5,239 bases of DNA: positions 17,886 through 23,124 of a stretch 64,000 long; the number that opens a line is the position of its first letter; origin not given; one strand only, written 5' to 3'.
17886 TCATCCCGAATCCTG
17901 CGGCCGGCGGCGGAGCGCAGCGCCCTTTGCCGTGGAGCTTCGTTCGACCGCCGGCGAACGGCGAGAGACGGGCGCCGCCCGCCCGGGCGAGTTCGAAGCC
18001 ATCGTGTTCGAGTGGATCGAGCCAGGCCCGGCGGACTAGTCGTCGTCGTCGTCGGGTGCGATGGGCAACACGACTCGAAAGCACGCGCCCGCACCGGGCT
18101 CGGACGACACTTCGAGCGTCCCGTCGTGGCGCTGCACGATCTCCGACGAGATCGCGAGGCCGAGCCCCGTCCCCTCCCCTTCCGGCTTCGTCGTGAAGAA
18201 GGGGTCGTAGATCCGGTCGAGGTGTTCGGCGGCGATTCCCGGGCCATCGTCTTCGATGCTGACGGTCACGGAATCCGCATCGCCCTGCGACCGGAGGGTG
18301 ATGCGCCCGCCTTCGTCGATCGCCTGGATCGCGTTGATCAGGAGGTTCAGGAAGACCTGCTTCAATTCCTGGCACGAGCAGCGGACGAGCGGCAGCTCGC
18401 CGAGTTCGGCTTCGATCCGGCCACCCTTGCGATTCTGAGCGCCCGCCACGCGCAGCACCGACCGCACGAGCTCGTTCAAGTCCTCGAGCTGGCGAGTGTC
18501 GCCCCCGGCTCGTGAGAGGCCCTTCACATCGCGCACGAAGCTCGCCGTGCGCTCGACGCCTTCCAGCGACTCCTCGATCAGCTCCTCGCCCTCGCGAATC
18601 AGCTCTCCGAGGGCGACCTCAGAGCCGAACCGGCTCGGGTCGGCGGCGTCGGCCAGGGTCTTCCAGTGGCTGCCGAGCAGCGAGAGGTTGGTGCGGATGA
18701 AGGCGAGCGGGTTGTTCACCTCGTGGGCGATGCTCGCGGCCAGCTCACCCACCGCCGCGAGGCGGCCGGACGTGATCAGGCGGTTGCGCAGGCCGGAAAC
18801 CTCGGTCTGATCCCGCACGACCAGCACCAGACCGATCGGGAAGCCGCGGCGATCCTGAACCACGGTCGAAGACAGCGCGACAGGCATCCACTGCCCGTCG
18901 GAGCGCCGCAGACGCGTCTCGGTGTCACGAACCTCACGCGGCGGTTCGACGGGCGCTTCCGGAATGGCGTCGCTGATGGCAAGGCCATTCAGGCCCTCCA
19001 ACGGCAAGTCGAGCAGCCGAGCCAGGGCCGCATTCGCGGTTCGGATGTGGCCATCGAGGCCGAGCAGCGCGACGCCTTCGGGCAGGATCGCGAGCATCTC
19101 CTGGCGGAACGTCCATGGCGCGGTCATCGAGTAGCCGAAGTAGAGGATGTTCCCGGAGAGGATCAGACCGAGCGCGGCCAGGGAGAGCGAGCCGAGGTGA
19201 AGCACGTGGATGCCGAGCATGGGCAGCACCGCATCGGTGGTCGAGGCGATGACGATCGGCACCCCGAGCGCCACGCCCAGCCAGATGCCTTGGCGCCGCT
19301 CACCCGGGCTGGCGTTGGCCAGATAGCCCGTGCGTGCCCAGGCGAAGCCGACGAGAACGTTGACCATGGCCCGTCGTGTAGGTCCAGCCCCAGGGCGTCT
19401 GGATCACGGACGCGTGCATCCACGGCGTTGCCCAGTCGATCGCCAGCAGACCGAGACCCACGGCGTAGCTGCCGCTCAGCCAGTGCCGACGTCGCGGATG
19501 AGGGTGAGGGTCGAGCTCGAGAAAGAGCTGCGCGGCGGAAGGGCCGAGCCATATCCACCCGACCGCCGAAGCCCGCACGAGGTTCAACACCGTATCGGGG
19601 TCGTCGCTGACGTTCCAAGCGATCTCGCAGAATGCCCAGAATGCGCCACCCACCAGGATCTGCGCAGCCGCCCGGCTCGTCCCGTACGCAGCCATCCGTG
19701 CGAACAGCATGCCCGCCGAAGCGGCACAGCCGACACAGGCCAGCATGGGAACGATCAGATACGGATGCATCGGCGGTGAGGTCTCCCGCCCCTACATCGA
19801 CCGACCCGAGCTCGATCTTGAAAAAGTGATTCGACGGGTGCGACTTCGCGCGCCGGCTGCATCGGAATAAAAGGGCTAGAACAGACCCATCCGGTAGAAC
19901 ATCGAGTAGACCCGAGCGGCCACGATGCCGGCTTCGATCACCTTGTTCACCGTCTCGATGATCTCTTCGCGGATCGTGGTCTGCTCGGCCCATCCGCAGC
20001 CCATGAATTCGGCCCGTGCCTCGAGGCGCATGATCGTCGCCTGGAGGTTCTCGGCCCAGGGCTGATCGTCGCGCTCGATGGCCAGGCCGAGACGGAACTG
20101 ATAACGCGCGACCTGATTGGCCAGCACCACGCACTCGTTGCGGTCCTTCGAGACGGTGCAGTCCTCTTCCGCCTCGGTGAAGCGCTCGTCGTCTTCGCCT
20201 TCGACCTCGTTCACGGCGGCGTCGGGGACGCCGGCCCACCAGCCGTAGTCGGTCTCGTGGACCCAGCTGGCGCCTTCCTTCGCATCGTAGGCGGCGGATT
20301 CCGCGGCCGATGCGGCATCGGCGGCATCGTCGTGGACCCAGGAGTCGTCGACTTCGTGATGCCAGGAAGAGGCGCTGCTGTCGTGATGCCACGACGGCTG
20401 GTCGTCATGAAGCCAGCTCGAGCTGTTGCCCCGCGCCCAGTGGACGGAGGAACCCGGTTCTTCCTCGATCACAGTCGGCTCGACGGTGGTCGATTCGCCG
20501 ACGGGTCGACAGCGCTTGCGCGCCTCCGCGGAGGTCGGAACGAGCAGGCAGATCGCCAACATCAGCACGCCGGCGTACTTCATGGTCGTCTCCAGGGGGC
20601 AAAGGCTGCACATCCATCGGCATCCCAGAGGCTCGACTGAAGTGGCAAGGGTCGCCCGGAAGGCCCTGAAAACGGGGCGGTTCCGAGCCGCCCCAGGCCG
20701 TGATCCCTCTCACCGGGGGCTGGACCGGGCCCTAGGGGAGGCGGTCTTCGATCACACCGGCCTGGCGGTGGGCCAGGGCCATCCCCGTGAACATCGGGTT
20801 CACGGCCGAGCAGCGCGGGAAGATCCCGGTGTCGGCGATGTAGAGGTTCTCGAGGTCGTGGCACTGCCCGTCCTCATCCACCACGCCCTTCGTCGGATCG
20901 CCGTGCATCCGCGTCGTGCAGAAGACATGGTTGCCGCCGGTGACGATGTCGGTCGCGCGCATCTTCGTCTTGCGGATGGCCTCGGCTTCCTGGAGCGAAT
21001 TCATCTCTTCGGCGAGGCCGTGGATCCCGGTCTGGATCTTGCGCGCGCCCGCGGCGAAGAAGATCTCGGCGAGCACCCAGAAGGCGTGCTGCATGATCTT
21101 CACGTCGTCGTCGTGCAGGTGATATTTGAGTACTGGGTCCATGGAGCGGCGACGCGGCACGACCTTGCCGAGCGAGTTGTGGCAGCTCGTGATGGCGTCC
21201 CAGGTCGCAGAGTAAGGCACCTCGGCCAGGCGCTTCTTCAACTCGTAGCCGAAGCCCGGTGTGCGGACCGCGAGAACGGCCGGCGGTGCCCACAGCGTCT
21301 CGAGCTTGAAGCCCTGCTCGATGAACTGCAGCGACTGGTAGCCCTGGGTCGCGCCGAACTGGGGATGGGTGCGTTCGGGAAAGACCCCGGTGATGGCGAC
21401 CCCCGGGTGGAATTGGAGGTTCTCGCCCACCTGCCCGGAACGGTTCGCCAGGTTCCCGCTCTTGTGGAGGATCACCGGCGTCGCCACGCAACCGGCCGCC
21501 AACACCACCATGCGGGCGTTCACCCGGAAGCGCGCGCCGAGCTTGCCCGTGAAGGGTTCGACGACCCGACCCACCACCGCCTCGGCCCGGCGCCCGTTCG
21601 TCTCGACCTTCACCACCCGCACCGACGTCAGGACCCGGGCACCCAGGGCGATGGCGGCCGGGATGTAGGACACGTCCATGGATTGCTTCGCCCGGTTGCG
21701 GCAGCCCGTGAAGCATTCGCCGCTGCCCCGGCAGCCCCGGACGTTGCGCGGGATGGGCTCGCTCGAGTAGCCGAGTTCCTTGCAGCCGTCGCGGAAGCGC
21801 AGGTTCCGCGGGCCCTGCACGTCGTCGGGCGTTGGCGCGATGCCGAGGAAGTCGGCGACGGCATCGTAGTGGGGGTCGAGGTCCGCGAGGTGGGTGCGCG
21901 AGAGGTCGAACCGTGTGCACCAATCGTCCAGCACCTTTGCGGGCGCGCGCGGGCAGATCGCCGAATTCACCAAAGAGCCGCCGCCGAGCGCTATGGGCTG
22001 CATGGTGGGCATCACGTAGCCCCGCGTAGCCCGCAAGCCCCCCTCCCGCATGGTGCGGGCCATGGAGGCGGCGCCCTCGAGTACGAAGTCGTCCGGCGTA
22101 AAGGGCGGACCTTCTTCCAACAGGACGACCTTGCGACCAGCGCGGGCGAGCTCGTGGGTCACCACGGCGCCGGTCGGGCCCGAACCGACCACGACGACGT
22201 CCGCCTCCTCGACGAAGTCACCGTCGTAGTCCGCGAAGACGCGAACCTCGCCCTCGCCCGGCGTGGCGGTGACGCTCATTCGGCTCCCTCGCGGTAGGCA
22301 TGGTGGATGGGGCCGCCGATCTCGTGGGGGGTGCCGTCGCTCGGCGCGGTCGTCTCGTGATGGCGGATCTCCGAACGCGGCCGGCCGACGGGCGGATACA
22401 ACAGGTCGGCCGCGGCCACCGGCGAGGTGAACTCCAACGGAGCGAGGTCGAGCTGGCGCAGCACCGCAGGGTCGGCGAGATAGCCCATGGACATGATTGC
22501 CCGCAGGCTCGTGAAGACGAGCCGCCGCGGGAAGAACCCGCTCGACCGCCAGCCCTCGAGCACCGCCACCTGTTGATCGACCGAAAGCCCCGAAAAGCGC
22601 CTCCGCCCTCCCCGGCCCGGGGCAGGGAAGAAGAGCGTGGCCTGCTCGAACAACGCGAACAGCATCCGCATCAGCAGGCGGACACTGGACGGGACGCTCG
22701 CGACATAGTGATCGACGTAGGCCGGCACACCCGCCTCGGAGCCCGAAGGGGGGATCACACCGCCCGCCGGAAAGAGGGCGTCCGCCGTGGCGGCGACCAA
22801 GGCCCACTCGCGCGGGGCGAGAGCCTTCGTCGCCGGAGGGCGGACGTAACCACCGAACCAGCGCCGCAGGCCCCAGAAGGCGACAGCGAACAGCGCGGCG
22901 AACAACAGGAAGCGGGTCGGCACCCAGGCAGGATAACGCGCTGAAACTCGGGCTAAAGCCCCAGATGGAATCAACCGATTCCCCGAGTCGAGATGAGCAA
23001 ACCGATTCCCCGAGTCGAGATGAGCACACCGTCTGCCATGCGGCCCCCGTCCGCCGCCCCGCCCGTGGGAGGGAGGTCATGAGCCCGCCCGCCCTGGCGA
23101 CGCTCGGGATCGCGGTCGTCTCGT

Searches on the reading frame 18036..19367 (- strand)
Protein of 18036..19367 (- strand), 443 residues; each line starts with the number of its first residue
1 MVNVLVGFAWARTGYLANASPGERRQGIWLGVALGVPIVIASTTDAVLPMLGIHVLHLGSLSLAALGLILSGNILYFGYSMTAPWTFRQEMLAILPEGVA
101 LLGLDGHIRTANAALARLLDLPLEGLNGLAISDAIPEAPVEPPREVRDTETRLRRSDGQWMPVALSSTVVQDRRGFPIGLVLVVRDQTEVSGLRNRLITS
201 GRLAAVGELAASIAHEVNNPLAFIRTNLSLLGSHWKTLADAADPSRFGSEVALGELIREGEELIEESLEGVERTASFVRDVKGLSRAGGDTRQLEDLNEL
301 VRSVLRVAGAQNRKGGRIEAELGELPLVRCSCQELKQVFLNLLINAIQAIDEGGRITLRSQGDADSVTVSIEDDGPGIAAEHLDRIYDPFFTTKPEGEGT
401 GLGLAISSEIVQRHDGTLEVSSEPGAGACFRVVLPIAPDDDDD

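Call 44: search_protein_families(library=pfam, proteins=[window:18036-19367:-])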
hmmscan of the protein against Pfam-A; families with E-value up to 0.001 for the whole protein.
window:18036-19367:- (443 aa): 7 families
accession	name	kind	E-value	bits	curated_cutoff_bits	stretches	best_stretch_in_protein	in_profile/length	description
PF02518.31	HATPase_c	-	1.1e-27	97.1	26.4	1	334-437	5-110/111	Histidine kinase-, DNA gyrase B-, and HSP90-like ATPase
PF00512.31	HisKA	-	4.6e-07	30.2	26.9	1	206-287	2-63/66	His Kinase A (phospho-acceptor) domain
PF08448.16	PAS_4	-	2.6e-06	28.1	23.1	1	95-190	4-108/110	PAS fold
PF14501.12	HATPase_c_5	-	5.6e-06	26.7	22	1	334-423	5-91/102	GHKL domain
PF13426.13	PAS_9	-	3.1e-05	24.6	27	1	96-189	1-103/103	PAS domain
PF00989.32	PAS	-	0.0002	21.8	22.6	0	87-172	2-98/113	PAS fold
PF13581.12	HATPase_c_2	-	0.00095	19.6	27.4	0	343-414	40-112/127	Histidine kinase-like ATPase domain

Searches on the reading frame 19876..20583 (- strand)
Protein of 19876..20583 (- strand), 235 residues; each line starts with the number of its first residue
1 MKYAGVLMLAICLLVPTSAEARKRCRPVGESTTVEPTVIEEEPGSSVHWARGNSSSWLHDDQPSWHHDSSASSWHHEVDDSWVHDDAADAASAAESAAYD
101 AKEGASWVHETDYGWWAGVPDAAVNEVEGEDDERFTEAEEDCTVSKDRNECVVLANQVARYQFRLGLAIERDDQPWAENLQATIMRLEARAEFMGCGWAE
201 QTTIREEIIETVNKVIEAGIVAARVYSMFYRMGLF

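Call 5: search_protein_families(library=pfam, max_evalue=10, proteins=[window:19879-20583:-])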
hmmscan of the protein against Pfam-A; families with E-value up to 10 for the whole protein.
seq(235 aa): 1 family
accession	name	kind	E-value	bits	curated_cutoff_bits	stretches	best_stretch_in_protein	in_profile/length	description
PF19419.5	DUF5983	-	0.0086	16.8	27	1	87-156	11-66/90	Family of unknown function (DUF5983) C-terminal domain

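Call 6: search_protein_families(library=ncbifam, max_evalue=10, proteins=[window:19879-20583:-])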
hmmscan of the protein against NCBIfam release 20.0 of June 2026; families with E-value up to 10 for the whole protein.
seq(235 aa): 2 families
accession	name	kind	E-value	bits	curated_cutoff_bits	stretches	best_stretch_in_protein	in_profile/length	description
NF040589.1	CPBP_Synerg_MrtS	equivalog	0.043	14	130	1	164-231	26-92/170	Synerg-CTERM system glutamic-type intramembrane protease MrtS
TIGR04038.1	tatD_link_rSAM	subfamily_domain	0.16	11.8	129.7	1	166-219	35-87/192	TatD family nuclease-associated radical SAM protein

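Call 24: find_homologous_proteins(query=window:19876-20583:-, max_evalue=0.01)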
Query window:19876-20583:- (235 aa): 29 proteins with E <= 0.01 among 593 candidates.
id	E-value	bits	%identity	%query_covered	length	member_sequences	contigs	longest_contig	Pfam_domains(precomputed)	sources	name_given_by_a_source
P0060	2.0e-147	507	96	100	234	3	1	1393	-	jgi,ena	-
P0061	8.5e-79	282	58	100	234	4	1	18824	-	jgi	-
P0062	6.5e-78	279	58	93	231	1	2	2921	-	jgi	jgi:hypothetical protein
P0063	3.0e-77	277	59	93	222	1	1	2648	-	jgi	-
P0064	7.9e-77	276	59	93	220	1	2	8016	-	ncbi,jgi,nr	ncbi:MAG TPA: hypothetical protein VKB65_08925 [Myxococcota bacterium]|nr:hypothetical protein [Myxo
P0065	6.8e-76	273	59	94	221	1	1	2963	-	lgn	-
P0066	5.4e-74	267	60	94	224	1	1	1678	-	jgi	-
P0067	1.8e-66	242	55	100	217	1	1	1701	-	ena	-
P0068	8.2e-61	223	51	100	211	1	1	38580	-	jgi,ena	-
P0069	1.6e-60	223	52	100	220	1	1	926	-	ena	-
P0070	1.7e-59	219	55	91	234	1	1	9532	-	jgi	-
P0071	1.2e-58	216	50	91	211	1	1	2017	-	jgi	-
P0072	2.0e-58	216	53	91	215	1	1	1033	-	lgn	-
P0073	4.1e-58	215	52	97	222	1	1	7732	-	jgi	jgi:hypothetical protein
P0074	1.4e-51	193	48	100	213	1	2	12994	-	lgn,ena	-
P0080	1.4e-46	177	49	76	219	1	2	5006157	-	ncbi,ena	-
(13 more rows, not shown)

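Call 40: predict_structure(alignment_id=A4)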
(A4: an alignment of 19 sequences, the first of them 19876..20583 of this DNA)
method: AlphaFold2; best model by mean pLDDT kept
length: 235 residues; sequences in the alignment: 19
mean_pLDDT: 63.9   pTM: 0.39
mean pLDDT of the five models: 63.9, 61.9, 60.8, 60.8, 60.1
residues with pLDDT >= 90: 63; 70-90: 33; 50-70: 24; < 50: 115
segments of 3 or more residues with pLDDT < 50: 16-24, 29-62, 64-101, 104-119, 121-131, 135-137, 139-141
pLDDT, mean of each block of 10 residues (from residue 1): 74 58 49 44 40 41 44 43 43 44 45 44 44 49 64 92 96 98 96 89 76 93 94 87
secondary structure, 60 per line:
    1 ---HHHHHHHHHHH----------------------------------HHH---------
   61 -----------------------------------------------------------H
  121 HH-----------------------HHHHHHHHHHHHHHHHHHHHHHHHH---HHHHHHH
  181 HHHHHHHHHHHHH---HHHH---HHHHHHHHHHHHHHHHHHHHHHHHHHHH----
elements in order: H4-14 H146-170 H174-193 H197-200 H204-231
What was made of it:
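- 19876..20583 (-): Protein T ('third copy'): 235-aa secreted protein. Signal-peptidase-I-type signal (..TSAEA|RK), a low-confidence acidic Trp/His-rich N-terminal half, a Cys-bounded hairpin and a further C-terminal helix. In the AF2 model, residues 1-140 are mostly below pLDDT 50, while H146-170, H174-193 and H204-231 are mostly at pLDDT 87-98 (call 40).
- AF2 gives the same helix-turn-helix, with Cys at the start of helix 1 and just after helix 2 (call 40).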

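Call 48: fold_search(model_id=the predicted structure, library=pdb)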
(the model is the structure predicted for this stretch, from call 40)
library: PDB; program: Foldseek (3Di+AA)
matches with E <= 10: 51; with E <= 0.001: 0
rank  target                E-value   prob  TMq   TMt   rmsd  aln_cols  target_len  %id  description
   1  6zvs_A                1.9e+00  0.23  0.15  0.26  22.0       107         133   14  C12 symmetry: Bacterial Vipp1 and PspA are members of the ancient ESCRT-III membrane-remodeling superfamily. (released 2021-08-04)
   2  3nkz_D                2.4e+00  0.54  0.22  0.51  11.9        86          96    7  The crystal structure of a flagella protein from Yersinia enterocolitica subsp. enterocolitica 8081 (released 2010-08-18)
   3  9qq4_A                2.9e+00  0.90  0.20  0.35   0.9        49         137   20  Mini-bacterioferritin from Candidatus Methanoperedens species BLZ2 as isolated form at 1.07-A resolution (released 2026-04-01)
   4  9qq4_B                3.4e+00  0.87  0.20  0.34   0.8        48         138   21  Mini-bacterioferritin from Candidatus Methanoperedens species BLZ2 as isolated form at 1.07-A resolution (released 2026-04-01)
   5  6lkp_D                4.1e+00  0.66  0.21  0.29   5.7        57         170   12  Crystal structure of Dps1 from the thermophilic non-heterocystous filamentous cyanobacterium Thermoleptolyngbya sp. O- (released 2020-03-25)
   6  1bgf                  4.1e+00  0.30  0.17  0.32  10.5        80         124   18  STAT-4 N-DOMAIN (released 1998-09-16)
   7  7abk                  4.1e+00  0.30  0.22  0.26  17.4       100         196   14  Helical structure of PspA (released 2021-08-04)
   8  7zcg_A                4.1e+00  0.15  0.17  0.23  13.7        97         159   14  CHMP2A-CHMP3 heterodimer (430 Angstrom diameter) (released 2023-01-18)
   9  9fn1                  4.6e+00  0.35  0.22  0.32  12.7        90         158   14  360 A Loki CHMP4-7 rods (released 2025-04-16)
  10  9qq5_E                4.9e+00  0.77  0.20  0.34   0.8        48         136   21  Mini-bacterioferritin from Candidatus Methanoperedens species BLZ2 in a partially oxidized state (released 2026-04-01)
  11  8yq6_B                4.9e+00  0.35  0.20  0.23  15.2        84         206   12  Cryo-EM structure of a de novo designed voltage-gated anion channel (dVGAC) (released 2025-09-24)
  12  3nkz_A                5.2e+00  0.30  0.20  0.46  12.3        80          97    8  The crystal structure of a flagella protein from Yersinia enterocolitica subsp. enterocolitica 8081 (released 2010-08-18)
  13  6j2l_B                5.5e+00  0.30  0.20  0.24   4.0        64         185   16  Crystal structure of Bi-functional enzyme (released 2020-01-01)
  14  9hzx_0                5.5e+00  0.21  0.22  0.23  15.7        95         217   15  280 A SynPspA rod after incubation with EPL (released 2025-08-13)
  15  6d6u_E                5.5e+00  0.16  0.18  0.13  16.2        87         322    7  Human GABA-A receptor alpha1-beta2-gamma2 subtype in complex with GABA and flumazenil, conformation A (released 2018-06-27)
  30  2iji                  7.4e+00  0.51  0.21  0.83   1.4        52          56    8  Structure of F14H mutant of ColE1 Rom protein (released 2007-10-16)
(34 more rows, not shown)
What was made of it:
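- Closest known: ROP/Rom-type helical hairpin dimers. Same: This is the model I propose for A+B. Rom (2iji) appears among the weak Foldseek matches of the T hairpin (TM 0.83 normalised to the target, E 7.4; call 48).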

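Call 50: search_protein_families(library=pfam, alignment_id=A4, max_evalue=5)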
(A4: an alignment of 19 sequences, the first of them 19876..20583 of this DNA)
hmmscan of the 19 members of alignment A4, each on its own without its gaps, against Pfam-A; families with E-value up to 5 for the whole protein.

A. member 1, window:19876-20583:- (235 aa): 1 family
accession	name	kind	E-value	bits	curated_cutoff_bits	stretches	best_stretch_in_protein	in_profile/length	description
PF19419.5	DUF5983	-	0.0086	16.8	27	1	87-156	11-66/90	Family of unknown function (DUF5983) C-terminal domain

B. families by the number of members that match (of 19 scanned): 5 families
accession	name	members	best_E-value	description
PF19419.5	DUF5983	11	0.0015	Family of unknown function (DUF5983) C-terminal domain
PF24704.1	DUF7667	3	0.051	Family of unknown function (DUF7667)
PF17818.6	KCT2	1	0.31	Keratinocyte-associated gene product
PF19771.4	DUF6257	1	0.44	Family of unknown function (DUF6257)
PF00272.24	Cecropin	1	0.9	Cecropin family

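Call 59: find_encoding_contigs(protein=P0061, flank=3000, max_places=2)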
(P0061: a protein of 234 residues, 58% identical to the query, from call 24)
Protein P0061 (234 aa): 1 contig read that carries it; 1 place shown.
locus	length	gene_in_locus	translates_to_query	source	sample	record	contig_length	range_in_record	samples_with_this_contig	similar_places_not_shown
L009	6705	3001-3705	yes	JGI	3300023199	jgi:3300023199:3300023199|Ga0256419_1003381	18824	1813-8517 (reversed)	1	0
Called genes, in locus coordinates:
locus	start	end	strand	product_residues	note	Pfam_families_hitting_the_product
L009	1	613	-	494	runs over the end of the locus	PF00512:HisKA, PF02518:HATPase_c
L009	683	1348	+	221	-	PF13618:Gluconate_2-dh3 (weak)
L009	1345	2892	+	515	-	PF07992:Pyr_redox_2 (faint), PF00732:GMC_oxred_N, PF00890:FAD_binding_2 (faint), PF01266:DAO (faint), PF01494:FAD_binding_3 (weak), PF05199:GMC_oxred_C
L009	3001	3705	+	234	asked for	-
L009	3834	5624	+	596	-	PF16927:HisKA_7TM (weak), PF08448:PAS_4 (weak), PF13426:PAS_9 (weak), PF00512:HisKA (weak), PF02518:HATPase_c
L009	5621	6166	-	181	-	-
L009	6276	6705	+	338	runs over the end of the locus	PF00248:Aldo_ket_red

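Call 60: find_encoding_contigs(protein=P0080, flank=3000, max_places=1)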
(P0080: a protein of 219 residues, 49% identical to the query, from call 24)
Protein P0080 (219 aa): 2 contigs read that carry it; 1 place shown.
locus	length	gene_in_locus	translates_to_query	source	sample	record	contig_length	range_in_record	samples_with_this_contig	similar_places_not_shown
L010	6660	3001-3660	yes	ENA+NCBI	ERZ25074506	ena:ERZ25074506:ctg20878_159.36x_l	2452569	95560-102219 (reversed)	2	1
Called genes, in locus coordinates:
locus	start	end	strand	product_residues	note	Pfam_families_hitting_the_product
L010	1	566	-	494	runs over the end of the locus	PF07695:7TMR-DISM_7TM (weak), PF00512:HisKA, PF02518:HATPase_c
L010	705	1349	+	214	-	PF13618:Gluconate_2-dh3 (faint)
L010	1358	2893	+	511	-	PF07992:Pyr_redox_2 (faint), PF00732:GMC_oxred_N, PF00890:FAD_binding_2, PF01266:DAO, PF01494:FAD_binding_3 (weak), PF05199:GMC_oxred_C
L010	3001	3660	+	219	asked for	-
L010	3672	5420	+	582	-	PF16927:HisKA_7TM, PF08448:PAS_4 (weak), PF13426:PAS_9 (weak), PF00512:HisKA (weak), PF02518:HATPase_c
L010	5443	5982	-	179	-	-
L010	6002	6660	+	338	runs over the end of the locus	PF00248:Aldo_ket_red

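Call 67: search_protein_families(library=padloc, max_evalue=1, proteins=[window:19876-20583:-])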
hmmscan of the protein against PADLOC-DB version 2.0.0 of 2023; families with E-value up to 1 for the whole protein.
window:19876-20583:- (235 aa): 0 families

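Call 68: search_protein_families(library=phrogs, max_evalue=1, proteins=[window:19876-20583:-])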
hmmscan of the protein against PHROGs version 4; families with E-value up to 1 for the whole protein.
window:19876-20583:- (235 aa): 1 family
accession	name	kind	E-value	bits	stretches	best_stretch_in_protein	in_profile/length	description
phrog_34558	-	unknown function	0.22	12.4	0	150-182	12-44/58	-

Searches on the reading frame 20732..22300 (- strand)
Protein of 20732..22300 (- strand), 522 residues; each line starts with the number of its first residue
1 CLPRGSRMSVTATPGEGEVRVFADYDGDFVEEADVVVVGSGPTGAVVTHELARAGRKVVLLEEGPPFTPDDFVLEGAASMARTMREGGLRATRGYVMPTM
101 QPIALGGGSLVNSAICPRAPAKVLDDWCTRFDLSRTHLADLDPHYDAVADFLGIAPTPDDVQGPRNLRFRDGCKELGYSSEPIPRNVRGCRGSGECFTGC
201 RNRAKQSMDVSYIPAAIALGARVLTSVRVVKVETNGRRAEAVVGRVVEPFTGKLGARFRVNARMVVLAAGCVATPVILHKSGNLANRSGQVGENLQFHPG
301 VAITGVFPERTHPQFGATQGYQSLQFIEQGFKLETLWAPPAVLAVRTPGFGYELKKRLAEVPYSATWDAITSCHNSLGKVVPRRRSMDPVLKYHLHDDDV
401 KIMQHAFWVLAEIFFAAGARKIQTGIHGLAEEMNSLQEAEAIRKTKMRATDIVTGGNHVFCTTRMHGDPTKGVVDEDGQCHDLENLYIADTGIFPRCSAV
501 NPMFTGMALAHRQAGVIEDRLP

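Call 44: search_protein_families(library=pfam, proteins=[window:20732-22300:-])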
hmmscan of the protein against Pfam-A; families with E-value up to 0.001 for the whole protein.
window:20732-22300:- (522 aa): 8 families
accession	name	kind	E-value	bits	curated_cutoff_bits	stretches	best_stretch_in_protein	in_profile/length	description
PF00732.25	GMC_oxred_N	-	4e-42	144.9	23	1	85-299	6-217/218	GMC oxidoreductase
PF05199.19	GMC_oxred_C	-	2.9e-20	73.7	24.6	1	389-510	20-139/139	GMC oxidoreductase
PF01266.30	DAO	-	2.9e-09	37.4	27.9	1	34-65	1-32/353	FAD dependent oxidoreductase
PF07992.20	Pyr_redox_2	-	4e-09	36.8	26.1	1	6-85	109-194/291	Pyridine nucleotide-disulphide oxidoreductase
PF00890.30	FAD_binding_2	-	1.9e-06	27.8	20.4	1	34-68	1-35/414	FAD binding domain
PF01494.25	FAD_binding_3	-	1.1e-05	25.3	22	1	32-69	1-38/349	FAD binding domain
PF13450.12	NAD_binding_8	-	6.1e-05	23.7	21.9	1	37-65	1-29/68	NAD(P)-binding Rossmann-like domain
PF12831.13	FAD_oxidored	-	0.00092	19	27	0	34-64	1-31/416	FAD dependent oxidoreductase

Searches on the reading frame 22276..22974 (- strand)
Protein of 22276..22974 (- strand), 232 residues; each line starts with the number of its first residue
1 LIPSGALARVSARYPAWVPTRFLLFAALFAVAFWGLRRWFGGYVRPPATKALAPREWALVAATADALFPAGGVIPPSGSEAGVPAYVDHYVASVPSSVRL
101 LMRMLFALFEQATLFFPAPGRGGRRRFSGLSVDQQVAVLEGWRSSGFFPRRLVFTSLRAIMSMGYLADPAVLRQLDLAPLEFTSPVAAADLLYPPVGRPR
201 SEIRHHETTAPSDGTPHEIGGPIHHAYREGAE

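Call 80: search_protein_families(library=pfam, max_evalue=0.01, proteins=[window:22276-22974:-])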
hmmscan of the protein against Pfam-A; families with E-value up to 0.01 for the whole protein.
window:22276-22974:- (232 aa): 1 family
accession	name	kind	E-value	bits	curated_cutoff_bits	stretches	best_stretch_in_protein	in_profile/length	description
PF13618.11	Gluconate_2-dh3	-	3.5e-09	37.6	23.4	1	55-174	2-124/135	Gluconate 2-dehydrogenase subunit 3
